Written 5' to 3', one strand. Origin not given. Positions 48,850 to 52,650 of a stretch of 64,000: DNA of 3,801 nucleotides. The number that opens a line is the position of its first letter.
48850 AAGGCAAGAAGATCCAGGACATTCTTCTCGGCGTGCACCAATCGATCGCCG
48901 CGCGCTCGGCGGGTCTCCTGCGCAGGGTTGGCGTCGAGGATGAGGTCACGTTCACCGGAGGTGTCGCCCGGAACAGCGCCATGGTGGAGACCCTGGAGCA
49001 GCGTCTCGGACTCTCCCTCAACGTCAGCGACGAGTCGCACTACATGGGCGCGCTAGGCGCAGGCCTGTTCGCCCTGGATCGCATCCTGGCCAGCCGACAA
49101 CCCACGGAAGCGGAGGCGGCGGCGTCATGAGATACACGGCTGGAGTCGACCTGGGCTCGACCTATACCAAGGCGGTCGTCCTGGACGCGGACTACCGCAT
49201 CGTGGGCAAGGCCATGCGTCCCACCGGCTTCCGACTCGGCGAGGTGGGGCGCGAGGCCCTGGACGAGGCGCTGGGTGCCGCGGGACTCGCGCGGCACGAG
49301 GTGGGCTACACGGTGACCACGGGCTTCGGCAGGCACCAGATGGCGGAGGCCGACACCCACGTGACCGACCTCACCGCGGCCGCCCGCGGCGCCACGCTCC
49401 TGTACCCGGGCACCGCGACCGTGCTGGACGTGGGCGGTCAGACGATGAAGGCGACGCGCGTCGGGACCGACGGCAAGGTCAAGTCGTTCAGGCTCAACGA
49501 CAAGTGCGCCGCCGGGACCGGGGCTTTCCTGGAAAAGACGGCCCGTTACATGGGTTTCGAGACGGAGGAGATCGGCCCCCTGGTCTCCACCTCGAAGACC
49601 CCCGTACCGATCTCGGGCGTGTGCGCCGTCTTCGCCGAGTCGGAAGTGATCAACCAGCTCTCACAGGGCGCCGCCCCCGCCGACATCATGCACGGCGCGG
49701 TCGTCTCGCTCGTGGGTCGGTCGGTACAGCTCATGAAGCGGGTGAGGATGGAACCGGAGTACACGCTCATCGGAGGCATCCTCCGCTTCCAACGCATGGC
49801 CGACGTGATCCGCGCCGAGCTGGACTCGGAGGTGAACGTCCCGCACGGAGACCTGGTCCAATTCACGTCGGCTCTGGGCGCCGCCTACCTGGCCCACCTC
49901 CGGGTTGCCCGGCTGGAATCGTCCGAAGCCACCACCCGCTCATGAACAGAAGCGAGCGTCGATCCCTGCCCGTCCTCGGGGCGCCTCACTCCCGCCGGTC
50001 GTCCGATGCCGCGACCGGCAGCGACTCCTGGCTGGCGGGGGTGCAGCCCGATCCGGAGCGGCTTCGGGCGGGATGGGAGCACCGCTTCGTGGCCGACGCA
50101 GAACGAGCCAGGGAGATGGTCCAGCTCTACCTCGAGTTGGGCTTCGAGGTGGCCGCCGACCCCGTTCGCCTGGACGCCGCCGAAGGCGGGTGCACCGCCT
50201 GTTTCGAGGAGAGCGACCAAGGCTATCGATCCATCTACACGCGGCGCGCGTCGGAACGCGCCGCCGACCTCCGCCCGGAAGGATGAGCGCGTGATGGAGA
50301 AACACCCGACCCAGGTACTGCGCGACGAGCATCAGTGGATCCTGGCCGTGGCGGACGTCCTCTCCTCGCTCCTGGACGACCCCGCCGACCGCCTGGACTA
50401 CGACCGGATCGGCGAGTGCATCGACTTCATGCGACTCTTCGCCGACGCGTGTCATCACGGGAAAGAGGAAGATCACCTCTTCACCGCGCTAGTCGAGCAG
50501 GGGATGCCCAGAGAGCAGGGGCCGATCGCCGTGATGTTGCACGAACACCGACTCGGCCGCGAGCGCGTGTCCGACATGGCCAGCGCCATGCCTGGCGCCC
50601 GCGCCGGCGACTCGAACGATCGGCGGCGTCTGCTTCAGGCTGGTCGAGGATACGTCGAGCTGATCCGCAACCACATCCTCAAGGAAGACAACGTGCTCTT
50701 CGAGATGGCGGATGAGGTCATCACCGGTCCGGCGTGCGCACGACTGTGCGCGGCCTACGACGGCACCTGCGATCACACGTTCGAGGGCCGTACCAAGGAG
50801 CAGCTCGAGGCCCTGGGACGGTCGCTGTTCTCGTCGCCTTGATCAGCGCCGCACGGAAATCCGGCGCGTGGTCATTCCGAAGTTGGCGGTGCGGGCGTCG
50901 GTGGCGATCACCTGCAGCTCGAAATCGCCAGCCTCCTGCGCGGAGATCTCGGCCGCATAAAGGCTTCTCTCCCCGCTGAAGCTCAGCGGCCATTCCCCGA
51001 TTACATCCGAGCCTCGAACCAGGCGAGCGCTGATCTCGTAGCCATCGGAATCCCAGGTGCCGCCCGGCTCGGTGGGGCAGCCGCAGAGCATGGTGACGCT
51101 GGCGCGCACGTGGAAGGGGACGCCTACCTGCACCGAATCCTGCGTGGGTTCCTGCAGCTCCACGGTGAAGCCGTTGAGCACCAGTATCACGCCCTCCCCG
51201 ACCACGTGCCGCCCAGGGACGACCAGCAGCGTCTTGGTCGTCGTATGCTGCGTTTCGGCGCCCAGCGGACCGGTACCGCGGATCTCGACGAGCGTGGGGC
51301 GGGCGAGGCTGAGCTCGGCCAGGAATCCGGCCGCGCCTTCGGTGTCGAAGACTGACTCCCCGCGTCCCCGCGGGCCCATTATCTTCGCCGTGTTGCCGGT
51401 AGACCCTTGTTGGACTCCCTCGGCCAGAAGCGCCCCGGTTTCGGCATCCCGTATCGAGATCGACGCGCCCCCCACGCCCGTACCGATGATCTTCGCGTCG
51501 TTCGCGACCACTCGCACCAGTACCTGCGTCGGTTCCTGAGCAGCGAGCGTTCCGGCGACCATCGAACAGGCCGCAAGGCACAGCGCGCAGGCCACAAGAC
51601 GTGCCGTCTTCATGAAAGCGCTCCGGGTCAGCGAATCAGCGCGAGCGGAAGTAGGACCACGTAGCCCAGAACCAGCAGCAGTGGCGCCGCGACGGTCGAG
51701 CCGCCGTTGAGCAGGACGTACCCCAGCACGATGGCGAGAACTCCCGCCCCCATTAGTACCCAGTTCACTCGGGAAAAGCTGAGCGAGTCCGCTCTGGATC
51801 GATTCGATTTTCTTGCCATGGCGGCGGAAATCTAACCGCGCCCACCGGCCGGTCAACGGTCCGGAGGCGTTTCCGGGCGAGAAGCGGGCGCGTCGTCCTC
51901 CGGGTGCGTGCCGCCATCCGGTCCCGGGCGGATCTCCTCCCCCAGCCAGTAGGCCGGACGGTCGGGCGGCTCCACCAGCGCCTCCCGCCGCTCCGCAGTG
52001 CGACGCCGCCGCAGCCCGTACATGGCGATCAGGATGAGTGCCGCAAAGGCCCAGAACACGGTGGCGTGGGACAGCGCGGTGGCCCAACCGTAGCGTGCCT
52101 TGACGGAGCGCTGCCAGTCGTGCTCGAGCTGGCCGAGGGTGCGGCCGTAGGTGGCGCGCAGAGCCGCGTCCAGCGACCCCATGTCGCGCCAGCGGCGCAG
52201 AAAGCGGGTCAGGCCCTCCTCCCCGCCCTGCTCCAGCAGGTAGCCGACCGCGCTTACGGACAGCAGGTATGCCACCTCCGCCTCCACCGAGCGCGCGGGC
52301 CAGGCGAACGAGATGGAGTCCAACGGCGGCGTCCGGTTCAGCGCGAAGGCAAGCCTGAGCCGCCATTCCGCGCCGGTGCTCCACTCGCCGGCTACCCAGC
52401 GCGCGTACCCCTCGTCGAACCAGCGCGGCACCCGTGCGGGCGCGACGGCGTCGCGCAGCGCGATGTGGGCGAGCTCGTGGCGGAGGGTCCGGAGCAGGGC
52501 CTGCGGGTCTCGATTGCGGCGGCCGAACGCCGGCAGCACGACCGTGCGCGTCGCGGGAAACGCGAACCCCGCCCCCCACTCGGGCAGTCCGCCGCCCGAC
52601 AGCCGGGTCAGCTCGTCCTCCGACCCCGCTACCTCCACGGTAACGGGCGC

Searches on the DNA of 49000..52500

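Call 42: search_rna_families(source=window, start=49000, end=52500, threshold=evalue, max_evalue=10)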
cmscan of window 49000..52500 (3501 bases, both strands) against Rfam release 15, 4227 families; matches with E-value up to 10: 2.
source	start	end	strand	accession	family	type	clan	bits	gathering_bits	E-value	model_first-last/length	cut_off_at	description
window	52413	52476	+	RF01781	ASdes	Gene; sRNA;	-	20.9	40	0.21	1-68/68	no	ASdes TB sRNA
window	50584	50819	-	RF02648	Cis90_sRNA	Gene; sRNA;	-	16.6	50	0.51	1-237/237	no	Ruegeria cis90 sRNA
